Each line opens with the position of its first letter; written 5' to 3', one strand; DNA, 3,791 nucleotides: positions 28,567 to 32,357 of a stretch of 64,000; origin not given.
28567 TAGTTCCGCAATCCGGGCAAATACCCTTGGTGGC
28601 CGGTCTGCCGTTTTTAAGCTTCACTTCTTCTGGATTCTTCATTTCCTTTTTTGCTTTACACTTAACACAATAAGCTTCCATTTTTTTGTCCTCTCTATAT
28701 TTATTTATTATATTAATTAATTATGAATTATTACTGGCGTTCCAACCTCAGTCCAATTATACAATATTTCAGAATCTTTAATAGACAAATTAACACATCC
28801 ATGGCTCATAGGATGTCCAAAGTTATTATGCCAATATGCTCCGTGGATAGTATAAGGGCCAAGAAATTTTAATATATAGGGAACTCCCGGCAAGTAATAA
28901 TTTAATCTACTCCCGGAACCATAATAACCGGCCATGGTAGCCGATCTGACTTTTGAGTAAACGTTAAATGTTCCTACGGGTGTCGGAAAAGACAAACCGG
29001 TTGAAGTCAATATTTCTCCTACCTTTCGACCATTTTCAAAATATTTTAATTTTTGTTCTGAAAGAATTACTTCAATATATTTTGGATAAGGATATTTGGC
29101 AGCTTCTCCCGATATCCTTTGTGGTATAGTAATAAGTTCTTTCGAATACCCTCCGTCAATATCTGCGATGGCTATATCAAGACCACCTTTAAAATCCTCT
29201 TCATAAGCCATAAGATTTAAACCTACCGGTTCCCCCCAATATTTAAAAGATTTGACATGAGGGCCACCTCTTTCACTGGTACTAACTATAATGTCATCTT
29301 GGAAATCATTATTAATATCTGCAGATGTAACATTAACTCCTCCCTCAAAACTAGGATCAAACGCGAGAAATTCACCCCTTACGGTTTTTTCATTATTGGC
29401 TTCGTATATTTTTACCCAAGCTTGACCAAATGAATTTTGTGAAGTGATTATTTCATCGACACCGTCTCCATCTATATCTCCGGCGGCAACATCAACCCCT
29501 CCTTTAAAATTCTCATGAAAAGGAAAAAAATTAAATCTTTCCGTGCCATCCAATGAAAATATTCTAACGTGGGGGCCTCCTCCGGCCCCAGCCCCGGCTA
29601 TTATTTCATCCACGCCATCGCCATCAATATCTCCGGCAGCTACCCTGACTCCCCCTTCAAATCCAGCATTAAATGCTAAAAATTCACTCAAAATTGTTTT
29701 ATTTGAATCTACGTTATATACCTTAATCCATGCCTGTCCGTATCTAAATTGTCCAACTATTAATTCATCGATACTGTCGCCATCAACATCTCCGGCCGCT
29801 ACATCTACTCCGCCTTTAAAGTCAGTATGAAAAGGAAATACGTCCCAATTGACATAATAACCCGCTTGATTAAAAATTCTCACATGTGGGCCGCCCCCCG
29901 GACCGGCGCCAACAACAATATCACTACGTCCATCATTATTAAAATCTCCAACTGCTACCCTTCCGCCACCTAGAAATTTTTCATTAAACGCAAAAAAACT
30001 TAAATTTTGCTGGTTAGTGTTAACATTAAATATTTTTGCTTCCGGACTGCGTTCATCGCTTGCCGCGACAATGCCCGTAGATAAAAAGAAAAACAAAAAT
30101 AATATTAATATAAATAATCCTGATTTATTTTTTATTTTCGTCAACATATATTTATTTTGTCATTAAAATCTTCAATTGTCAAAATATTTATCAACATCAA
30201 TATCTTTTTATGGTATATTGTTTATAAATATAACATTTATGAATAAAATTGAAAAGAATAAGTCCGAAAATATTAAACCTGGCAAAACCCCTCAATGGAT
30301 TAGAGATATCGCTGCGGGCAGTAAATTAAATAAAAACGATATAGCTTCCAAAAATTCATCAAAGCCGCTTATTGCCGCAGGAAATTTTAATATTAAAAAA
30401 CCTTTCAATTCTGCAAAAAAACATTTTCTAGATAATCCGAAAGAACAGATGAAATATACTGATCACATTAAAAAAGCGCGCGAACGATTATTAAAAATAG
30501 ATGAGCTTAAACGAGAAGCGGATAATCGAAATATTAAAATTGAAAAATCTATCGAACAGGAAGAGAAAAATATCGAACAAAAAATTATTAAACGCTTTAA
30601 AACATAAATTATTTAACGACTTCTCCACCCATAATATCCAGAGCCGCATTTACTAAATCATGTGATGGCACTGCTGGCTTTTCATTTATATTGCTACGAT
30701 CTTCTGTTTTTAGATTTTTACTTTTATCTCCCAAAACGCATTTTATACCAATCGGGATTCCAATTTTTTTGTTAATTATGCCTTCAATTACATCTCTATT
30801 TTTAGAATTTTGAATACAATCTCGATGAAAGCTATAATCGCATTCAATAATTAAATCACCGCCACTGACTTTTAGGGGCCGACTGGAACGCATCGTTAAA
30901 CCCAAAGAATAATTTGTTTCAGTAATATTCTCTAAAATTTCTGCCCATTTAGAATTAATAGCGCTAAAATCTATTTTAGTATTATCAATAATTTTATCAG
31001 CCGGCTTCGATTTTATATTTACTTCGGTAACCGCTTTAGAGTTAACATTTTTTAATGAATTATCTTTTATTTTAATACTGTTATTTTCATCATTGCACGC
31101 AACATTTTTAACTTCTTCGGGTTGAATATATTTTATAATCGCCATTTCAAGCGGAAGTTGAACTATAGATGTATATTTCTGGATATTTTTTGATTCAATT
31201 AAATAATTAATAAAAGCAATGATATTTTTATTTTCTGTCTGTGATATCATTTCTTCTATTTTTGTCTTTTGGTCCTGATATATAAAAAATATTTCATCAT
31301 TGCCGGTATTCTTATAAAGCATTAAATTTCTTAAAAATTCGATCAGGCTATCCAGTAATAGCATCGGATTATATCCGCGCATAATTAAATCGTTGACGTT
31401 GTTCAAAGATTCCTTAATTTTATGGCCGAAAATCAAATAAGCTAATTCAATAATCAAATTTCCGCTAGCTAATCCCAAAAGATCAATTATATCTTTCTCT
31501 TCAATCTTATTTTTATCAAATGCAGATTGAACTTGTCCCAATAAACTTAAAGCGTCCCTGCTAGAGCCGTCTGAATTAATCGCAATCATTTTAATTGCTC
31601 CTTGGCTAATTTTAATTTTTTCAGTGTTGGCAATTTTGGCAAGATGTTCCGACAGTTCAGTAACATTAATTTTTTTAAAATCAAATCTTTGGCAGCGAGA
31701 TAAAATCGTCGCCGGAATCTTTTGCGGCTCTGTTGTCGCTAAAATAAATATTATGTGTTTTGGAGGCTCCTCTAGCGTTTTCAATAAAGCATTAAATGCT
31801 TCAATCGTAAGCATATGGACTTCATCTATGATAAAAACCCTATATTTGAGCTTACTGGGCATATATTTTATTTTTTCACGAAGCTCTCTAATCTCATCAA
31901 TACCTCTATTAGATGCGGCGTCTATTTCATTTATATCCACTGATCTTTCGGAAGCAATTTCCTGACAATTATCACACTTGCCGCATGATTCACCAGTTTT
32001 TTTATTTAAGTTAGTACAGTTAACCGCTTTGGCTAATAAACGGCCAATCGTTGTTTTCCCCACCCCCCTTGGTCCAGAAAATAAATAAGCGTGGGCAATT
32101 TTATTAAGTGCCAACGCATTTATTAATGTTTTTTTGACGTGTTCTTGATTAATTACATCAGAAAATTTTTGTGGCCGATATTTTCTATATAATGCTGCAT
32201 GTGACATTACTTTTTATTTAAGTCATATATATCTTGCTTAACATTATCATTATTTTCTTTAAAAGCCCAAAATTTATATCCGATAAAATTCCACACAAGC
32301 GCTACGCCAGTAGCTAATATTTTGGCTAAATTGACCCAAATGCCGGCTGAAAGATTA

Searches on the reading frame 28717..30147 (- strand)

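Call 68: search_protein_families(library=pfam, proteins=[window:28717-30147:-], max_evalue=0.00001)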
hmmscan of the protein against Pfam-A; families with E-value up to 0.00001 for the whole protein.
window:28717-30147:- (476 aa): 3 families
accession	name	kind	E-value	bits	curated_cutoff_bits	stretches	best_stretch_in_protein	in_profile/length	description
PF03734.19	YkuD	-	2.7e-22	80.4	23.4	1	355-474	1-146/146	L,D-transpeptidase catalytic domain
PF01839.29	FG-GAP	-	2.6e-19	69.1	22.1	1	61-85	2-26/37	FG-GAP repeat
PF13517.12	FG-GAP_3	-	5.5e-17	62.5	26.9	2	68-131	1-61/61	FG-GAP-like repeat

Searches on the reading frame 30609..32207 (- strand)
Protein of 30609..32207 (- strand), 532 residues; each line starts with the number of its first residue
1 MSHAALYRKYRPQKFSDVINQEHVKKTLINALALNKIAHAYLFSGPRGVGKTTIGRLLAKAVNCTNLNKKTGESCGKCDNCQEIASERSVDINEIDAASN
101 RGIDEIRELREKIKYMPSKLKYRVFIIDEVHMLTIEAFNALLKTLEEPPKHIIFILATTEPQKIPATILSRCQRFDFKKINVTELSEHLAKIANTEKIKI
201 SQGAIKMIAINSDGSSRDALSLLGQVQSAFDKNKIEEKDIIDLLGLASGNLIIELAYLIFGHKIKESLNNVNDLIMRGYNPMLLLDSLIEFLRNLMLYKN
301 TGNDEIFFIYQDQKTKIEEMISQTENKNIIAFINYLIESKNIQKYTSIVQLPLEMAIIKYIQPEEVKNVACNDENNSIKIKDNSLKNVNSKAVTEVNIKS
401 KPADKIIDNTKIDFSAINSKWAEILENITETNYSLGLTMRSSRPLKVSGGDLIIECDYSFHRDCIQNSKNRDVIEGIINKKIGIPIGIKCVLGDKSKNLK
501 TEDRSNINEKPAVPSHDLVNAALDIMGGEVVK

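Call 68: search_protein_families(library=pfam, proteins=[window:30609-32207:-], max_evalue=0.00001)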
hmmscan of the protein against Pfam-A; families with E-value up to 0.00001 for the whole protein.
window:30609-32207:- (532 aa): 7 families
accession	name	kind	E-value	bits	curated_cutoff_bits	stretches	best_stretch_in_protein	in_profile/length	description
PF13177.12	DNA_pol3_delta2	-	2e-46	158.4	27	1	21-180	2-160/161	DNA polymerase III, delta subunit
PF00004.35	AAA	-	2.5e-14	54.3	21.2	1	42-175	2-126/131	ATPase family associated with various cellular activities (AAA)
PF12169.13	DNA_pol3_gamma3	-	6.9e-13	49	24.4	1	236-362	2-129/143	DNA polymerase III subunits gamma and tau domain III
PF22608.2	DNAX_ATPase_lid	-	2.3e-09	37.4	27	1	185-225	2-42/49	DNA polymerase III clamp loader subunit, ATPase lid domain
PF13401.12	AAA_22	-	3.1e-07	31.2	27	1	42-159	9-123/130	AAA domain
PF05496.18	RuvB_N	-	3.8e-06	27.2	27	0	11-78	2-72/159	Holliday junction DNA helicase RuvB P-loop domain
PF20964.2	DnaX_C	-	5.8e-06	26.7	26.2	0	416-514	11-108/113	DNA polymerase III subunit tau, C-terminal domain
